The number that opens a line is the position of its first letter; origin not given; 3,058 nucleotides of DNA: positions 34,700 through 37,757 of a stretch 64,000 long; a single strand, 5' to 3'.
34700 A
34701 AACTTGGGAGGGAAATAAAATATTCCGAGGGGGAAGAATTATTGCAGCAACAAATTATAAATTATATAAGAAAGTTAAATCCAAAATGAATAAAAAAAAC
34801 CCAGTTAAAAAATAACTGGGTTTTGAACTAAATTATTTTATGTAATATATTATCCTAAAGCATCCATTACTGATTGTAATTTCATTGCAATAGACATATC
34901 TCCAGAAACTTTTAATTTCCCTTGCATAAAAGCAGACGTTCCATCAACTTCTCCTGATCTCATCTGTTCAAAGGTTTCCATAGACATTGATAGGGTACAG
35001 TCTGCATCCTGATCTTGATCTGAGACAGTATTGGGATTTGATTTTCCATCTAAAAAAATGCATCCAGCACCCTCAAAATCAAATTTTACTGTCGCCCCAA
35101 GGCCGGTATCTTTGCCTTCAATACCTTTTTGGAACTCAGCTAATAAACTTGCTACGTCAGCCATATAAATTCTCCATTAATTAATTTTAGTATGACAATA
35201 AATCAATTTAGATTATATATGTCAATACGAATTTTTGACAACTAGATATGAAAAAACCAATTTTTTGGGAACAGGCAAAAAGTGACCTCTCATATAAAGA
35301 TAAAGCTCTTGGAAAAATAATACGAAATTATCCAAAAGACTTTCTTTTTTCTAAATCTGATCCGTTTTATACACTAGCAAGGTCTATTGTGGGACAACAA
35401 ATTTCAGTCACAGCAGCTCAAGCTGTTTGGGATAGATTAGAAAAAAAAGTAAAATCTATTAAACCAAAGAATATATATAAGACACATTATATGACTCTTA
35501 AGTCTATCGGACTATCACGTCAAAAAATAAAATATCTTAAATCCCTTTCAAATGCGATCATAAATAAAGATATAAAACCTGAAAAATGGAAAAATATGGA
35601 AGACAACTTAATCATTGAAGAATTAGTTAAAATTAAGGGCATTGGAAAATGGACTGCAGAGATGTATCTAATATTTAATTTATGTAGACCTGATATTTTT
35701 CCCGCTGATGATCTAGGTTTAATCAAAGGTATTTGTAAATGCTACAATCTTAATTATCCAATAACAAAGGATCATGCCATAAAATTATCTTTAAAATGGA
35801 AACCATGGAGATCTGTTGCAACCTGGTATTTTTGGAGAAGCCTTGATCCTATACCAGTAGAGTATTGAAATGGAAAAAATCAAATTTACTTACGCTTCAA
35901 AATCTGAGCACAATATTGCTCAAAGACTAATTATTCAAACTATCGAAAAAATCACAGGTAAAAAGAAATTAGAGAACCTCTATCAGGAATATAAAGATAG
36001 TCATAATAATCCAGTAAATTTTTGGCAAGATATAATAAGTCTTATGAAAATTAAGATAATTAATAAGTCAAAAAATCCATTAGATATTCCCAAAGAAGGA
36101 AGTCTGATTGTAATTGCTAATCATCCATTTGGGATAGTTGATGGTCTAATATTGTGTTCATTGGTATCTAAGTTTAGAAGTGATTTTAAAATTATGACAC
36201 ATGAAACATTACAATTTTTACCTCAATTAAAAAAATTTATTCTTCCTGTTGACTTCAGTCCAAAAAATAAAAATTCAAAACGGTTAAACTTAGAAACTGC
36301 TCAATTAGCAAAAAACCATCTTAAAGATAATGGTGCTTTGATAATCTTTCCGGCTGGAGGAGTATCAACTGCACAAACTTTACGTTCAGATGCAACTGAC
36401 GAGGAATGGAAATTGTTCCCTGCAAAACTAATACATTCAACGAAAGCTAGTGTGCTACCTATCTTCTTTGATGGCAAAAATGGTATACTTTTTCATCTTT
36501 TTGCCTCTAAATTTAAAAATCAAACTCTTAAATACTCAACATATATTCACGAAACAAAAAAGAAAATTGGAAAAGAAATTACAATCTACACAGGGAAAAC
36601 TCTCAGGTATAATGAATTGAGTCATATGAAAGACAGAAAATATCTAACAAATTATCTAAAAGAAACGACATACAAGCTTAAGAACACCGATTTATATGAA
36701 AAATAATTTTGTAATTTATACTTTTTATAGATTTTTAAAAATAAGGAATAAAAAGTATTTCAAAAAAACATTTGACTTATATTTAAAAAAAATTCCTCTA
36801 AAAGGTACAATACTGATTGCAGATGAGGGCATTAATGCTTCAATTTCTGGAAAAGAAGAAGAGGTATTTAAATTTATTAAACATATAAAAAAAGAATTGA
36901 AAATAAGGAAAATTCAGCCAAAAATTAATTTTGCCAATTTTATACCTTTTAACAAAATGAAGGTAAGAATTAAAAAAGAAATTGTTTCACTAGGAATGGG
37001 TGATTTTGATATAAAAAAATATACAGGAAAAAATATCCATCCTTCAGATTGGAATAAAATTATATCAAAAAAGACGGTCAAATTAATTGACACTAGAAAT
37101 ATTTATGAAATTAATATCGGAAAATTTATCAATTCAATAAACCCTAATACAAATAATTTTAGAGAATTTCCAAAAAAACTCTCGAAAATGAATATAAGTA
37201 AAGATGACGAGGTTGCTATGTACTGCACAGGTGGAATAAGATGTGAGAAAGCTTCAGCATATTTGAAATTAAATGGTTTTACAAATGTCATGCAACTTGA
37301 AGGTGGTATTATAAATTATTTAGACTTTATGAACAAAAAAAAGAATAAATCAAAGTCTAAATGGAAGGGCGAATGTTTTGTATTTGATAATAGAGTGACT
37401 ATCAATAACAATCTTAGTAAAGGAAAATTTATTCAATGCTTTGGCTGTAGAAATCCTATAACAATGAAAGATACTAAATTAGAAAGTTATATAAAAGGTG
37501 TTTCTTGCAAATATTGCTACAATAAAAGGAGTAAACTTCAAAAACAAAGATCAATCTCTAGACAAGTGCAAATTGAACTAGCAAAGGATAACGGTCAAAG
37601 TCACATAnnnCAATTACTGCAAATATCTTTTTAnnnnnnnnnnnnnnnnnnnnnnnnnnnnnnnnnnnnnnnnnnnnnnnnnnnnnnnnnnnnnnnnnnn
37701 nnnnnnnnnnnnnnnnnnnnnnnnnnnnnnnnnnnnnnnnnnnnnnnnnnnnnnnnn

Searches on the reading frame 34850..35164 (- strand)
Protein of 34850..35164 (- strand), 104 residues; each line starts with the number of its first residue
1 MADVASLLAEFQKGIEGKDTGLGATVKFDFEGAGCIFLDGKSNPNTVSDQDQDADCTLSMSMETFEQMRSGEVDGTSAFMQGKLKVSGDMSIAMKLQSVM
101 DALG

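Call 6: search_protein_families(library=pfam, proteins=[window:34850-35164:-], max_evalue=0.01)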
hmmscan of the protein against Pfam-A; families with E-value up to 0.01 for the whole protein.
window:34850-35164:- (104 aa): 2 families
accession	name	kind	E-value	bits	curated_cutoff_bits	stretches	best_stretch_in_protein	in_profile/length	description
PF02036.22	SCP2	-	2.6e-20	73.1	21.3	1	21-101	18-101/101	SCP-2 sterol transfer family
PF14864.11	Alkyl_sulf_C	-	5.6e-05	23.8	27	1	48-102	61-115/125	Alkyl sulfatase C-terminal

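Call 82: find_encoding_contigs(protein=window:34850-35164:-, flank=10000, max_places=10)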
Protein window:34850-35164:- (104 aa): 23 contigs read that carry it; 10 places shown.
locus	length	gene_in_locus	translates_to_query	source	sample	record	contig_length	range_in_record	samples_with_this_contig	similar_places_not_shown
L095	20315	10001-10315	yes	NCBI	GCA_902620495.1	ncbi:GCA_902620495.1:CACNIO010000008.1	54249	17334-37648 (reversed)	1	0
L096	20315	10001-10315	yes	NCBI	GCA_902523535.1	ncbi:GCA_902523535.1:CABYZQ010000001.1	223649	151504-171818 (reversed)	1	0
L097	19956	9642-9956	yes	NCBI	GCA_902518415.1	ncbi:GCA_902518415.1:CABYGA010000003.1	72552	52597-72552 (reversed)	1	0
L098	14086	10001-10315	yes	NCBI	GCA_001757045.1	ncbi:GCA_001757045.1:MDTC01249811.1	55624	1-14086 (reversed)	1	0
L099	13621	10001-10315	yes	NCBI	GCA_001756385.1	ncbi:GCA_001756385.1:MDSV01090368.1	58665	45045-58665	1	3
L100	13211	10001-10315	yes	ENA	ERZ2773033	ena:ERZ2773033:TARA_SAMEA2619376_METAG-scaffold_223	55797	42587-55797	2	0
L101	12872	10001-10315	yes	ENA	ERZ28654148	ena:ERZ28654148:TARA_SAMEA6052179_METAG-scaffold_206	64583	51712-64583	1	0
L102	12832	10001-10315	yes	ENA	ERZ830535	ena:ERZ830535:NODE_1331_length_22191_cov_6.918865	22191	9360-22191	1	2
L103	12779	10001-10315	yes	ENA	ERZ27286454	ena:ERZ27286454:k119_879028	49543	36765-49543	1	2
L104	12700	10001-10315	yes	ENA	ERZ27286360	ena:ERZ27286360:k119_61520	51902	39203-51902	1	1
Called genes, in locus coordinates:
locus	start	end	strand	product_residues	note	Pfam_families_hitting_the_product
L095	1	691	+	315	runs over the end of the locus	PF01073:3Beta_HSD, PF01370:Epimerase, PF02719:Polysacc_synt_2, PF04321:RmlD_sub_bind, PF05368:NmrA, PF07993:NAD_binding_4, PF13460:NAD_binding_10, PF16363:GDP_Man_Dehyd, +1 more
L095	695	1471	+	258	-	PF00106:adh_short, PF01370:Epimerase (faint), PF13561:adh_short_C2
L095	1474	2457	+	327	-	PF01408:GFO_IDH_MocA, PF03447:NAD_binding_3 (weak), PF22725:GFO_IDH_MocA_C3, PF02894:GFO_IDH_MocA_C (faint)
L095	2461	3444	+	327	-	PF00288:GHMP_kinases_N, PF08544:GHMP_kinases_C (weak)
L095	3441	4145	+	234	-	PF00483:NTP_transferase, PF12804:NTP_transf_3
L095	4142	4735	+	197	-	PF13580:SIS_2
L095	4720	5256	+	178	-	PF08645:PNK3P, PF00702:Hydrolase, PF13419:HAD_2, PF13242:Hydrolase_like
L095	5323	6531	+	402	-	PF02706:Wzz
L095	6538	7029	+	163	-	PF00856:SET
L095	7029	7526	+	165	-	PF00702:Hydrolase (weak), PF08645:PNK3P, PF13419:HAD_2 (weak), PF13242:Hydrolase_like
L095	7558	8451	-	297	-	PF17773:UPF0176_N, PF00581:Rhodanese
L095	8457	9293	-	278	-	PF19576:Acyltransf_2, PF01553:Acyltransferase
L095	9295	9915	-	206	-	PF00730:HhH-GPD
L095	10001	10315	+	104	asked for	PF02036:SCP2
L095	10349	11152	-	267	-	PF00459:Inositol_P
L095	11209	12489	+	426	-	PF07044:DUF1329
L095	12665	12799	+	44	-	-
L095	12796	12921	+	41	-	PF00444:Ribosomal_L36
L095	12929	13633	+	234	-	PF05013:FGase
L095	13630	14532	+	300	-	PF12146:Hydrolase_4 (weak), PF00561:Abhydrolase_1, PF12697:Abhydrolase_6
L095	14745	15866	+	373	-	PF05222:AlaDh_PNT_N, PF01262:AlaDh_PNT_C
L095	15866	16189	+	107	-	PF12769:PNTB_4TM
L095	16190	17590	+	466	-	PF02233:PNTB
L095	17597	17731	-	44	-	PF01165:Ribosomal_S21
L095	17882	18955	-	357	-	PF22660:RS_preATP-grasp-like, PF02222:ATP-grasp, PF02786:CPSase_L_D2, PF07478:Dala_Dala_lig_C (weak), PF17769:PurK_C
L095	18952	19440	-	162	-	PF00731:AIRC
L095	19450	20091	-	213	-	PF06242:TrcR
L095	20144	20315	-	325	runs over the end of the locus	PF08240:ADH_N, PF00107:ADH_zinc_N, PF13602:ADH_zinc_N_2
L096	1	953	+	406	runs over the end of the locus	PF01041:DegT_DnrJ_EryC1, PF01212:Beta_elim_lyase (faint), PF01053:Cys_Met_Meta_PP (weak)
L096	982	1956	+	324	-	PF05050:Methyltransf_21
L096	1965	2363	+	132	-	PF04138:GtrA_DPMS_TM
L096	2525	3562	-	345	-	PF00953:Glycos_transf_4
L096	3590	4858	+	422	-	PF04932:Wzy_C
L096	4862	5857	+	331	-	PF00106:adh_short (weak), PF01073:3Beta_HSD, PF01370:Epimerase, PF02719:Polysacc_synt_2, PF04321:RmlD_sub_bind (weak), PF07993:NAD_binding_4 (faint), PF08659:KR, PF16363:GDP_Man_Dehyd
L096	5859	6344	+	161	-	PF00856:SET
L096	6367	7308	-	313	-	PF17773:UPF0176_N, PF00581:Rhodanese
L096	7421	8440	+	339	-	PF01370:Epimerase, PF04321:RmlD_sub_bind (weak), PF16363:GDP_Man_Dehyd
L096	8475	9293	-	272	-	PF19576:Acyltransf_2, PF01553:Acyltransferase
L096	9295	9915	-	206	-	PF00730:HhH-GPD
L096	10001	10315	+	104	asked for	PF02036:SCP2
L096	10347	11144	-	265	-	PF00459:Inositol_P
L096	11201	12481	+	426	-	PF07044:DUF1329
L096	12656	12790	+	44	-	-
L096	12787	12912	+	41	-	PF00444:Ribosomal_L36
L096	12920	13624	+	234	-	PF05013:FGase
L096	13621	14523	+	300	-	PF12146:Hydrolase_4 (weak), PF00561:Abhydrolase_1, PF12697:Abhydrolase_6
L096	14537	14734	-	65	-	-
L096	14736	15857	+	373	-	PF05222:AlaDh_PNT_N, PF01262:AlaDh_PNT_C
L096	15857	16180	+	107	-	PF12769:PNTB_4TM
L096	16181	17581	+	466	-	PF02233:PNTB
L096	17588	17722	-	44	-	PF01165:Ribosomal_S21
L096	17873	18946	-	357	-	PF22660:RS_preATP-grasp-like, PF02222:ATP-grasp, PF02786:CPSase_L_D2, PF07478:Dala_Dala_lig_C, PF17769:PurK_C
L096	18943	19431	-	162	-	PF00731:AIRC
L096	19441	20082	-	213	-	PF06242:TrcR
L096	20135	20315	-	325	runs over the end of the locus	PF08240:ADH_N, PF00107:ADH_zinc_N, PF13602:ADH_zinc_N_2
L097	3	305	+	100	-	?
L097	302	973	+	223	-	PF02585:PIG-L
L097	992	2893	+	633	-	PF13727:CoA_binding_3, PF02629:CoA_binding (weak), PF22674:C2185-like_N, PF01073:3Beta_HSD, PF01370:Epimerase, PF02719:Polysacc_synt_2, PF04321:RmlD_sub_bind, PF16363:GDP_Man_Dehyd, +1 more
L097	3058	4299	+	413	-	PF04932:Wzy_C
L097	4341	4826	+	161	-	PF00856:SET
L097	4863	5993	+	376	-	PF02706:Wzz (weak)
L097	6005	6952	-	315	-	PF17773:UPF0176_N, PF00581:Rhodanese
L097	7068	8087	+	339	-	PF01370:Epimerase, PF04321:RmlD_sub_bind (weak), PF16363:GDP_Man_Dehyd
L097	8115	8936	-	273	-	PF19576:Acyltransf_2, PF01553:Acyltransferase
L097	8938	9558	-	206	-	PF00730:HhH-GPD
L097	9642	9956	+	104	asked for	PF02036:SCP2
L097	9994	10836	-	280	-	PF00459:Inositol_P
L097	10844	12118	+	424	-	PF07044:DUF1329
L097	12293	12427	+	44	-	-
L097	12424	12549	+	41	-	PF00444:Ribosomal_L36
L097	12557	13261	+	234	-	PF05013:FGase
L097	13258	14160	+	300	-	PF12146:Hydrolase_4 (weak), PF00561:Abhydrolase_1, PF12697:Abhydrolase_6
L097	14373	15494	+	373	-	PF05222:AlaDh_PNT_N, PF01262:AlaDh_PNT_C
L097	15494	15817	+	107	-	PF12769:PNTB_4TM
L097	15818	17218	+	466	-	PF02233:PNTB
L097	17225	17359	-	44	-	PF01165:Ribosomal_S21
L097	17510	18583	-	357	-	PF22660:RS_preATP-grasp-like, PF02222:ATP-grasp, PF02786:CPSase_L_D2, PF07478:Dala_Dala_lig_C, PF17769:PurK_C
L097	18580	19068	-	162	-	PF00731:AIRC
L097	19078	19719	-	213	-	PF06242:TrcR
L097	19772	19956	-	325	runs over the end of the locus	PF08240:ADH_N, PF00107:ADH_zinc_N, PF13602:ADH_zinc_N_2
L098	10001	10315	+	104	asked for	PF02036:SCP2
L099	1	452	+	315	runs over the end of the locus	PF01073:3Beta_HSD, PF01370:Epimerase, PF02719:Polysacc_synt_2 (weak), PF04321:RmlD_sub_bind, PF05368:NmrA, PF13460:NAD_binding_10, PF16363:GDP_Man_Dehyd, PF07993:NAD_binding_4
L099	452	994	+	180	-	PF02397:Bac_transf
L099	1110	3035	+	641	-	PF01370:Epimerase, PF02719:Polysacc_synt_2, PF04321:RmlD_sub_bind, PF16363:GDP_Man_Dehyd (weak)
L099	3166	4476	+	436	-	PF04932:Wzy_C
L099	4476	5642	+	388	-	PF02706:Wzz (weak)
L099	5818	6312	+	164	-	PF00856:SET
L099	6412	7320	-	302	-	PF17773:UPF0176_N, PF00581:Rhodanese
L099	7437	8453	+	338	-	PF01370:Epimerase, PF04321:RmlD_sub_bind, PF16363:GDP_Man_Dehyd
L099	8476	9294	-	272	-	PF19576:Acyltransf_2, PF01553:Acyltransferase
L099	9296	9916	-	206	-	PF00730:HhH-GPD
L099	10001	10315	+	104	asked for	PF02036:SCP2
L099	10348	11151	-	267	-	PF00459:Inositol_P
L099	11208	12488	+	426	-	PF07044:DUF1329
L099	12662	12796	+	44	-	-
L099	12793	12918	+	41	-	PF00444:Ribosomal_L36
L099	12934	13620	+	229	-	?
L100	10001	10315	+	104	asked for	PF02036:SCP2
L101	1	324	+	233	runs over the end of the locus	PF02353:CMAS (weak), PF07021:MetW (weak), PF13489:Methyltransf_23 (weak), PF13847:Methyltransf_31, PF08241:Methyltransf_11, PF08242:Methyltransf_12 (weak), PF13649:Methyltransf_25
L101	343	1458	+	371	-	PF01041:DegT_DnrJ_EryC1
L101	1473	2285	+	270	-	PF00456:Transketolase_N, PF13292:DXP_synthase_N (weak)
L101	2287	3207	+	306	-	PF02779:Transket_pyr, PF17147:PFOR_II (faint), PF02780:Transketolase_C, PF22613:Transketolase_C_1 (weak)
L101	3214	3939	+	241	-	PF02397:Bac_transf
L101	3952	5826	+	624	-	PF02629:CoA_binding (weak), PF22674:C2185-like_N (weak), PF01073:3Beta_HSD, PF01370:Epimerase, PF02719:Polysacc_synt_2, PF04321:RmlD_sub_bind, PF07993:NAD_binding_4 (faint), PF16363:GDP_Man_Dehyd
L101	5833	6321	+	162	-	PF00856:SET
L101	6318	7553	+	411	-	-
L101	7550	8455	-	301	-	PF17773:UPF0176_N, PF00581:Rhodanese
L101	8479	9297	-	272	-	PF19576:Acyltransf_2, PF01553:Acyltransferase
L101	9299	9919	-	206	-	PF00730:HhH-GPD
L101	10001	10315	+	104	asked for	PF02036:SCP2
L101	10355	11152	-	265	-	PF00459:Inositol_P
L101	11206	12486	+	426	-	PF07044:DUF1329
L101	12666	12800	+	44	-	-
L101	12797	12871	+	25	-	?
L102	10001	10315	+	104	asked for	PF02036:SCP2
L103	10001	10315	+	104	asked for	PF02036:SCP2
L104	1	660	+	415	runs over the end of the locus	PF08421:Methyltransf_13, PF13489:Methyltransf_23, PF08241:Methyltransf_11, PF08242:Methyltransf_12, PF13649:Methyltransf_25 (faint), PF08484:Methyltransf_14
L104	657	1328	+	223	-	PF02585:PIG-L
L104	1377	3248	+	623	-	PF13727:CoA_binding_3 (weak), PF02629:CoA_binding (weak), PF17836:PglD_N (weak), PF22674:C2185-like_N, PF01370:Epimerase, PF02719:Polysacc_synt_2, PF04321:RmlD_sub_bind, PF16363:GDP_Man_Dehyd, +1 more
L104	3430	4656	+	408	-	PF04932:Wzy_C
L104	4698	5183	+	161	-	PF00856:SET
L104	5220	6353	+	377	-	PF02706:Wzz (weak)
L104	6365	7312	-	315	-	PF17773:UPF0176_N, PF00581:Rhodanese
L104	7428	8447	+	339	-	PF01370:Epimerase, PF04321:RmlD_sub_bind (weak), PF16363:GDP_Man_Dehyd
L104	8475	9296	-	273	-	PF19576:Acyltransf_2, PF01553:Acyltransferase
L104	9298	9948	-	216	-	PF00730:HhH-GPD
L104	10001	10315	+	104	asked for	PF02036:SCP2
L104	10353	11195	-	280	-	PF00459:Inositol_P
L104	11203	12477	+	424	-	PF07044:DUF1329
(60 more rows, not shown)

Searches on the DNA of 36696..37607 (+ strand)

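Call 37: search_rna_families(sources=[L030, L035, L036, L039, L040, L041, L043], threshold=gathering)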
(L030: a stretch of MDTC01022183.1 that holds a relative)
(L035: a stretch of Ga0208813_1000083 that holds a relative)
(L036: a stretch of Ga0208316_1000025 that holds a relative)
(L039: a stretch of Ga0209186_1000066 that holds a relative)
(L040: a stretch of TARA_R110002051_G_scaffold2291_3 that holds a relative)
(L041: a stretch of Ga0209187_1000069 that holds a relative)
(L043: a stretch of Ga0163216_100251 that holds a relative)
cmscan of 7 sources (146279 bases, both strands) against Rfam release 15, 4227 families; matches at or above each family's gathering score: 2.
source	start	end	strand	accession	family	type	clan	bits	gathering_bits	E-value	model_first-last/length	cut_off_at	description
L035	16719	16819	-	RF00059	TPP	Cis-reg; riboswitch;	-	81.5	54.3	3.4e-14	1-105/105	no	TPP riboswitch aptamer (THI element)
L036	19182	19283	-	RF00059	TPP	Cis-reg; riboswitch;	-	74.2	54.3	2.1e-12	1-105/105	no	TPP riboswitch aptamer (THI element)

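Call 68: search_rna_families(sources=[L071, L073, L074, L082, L076, L044, L054], threshold=gathering)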
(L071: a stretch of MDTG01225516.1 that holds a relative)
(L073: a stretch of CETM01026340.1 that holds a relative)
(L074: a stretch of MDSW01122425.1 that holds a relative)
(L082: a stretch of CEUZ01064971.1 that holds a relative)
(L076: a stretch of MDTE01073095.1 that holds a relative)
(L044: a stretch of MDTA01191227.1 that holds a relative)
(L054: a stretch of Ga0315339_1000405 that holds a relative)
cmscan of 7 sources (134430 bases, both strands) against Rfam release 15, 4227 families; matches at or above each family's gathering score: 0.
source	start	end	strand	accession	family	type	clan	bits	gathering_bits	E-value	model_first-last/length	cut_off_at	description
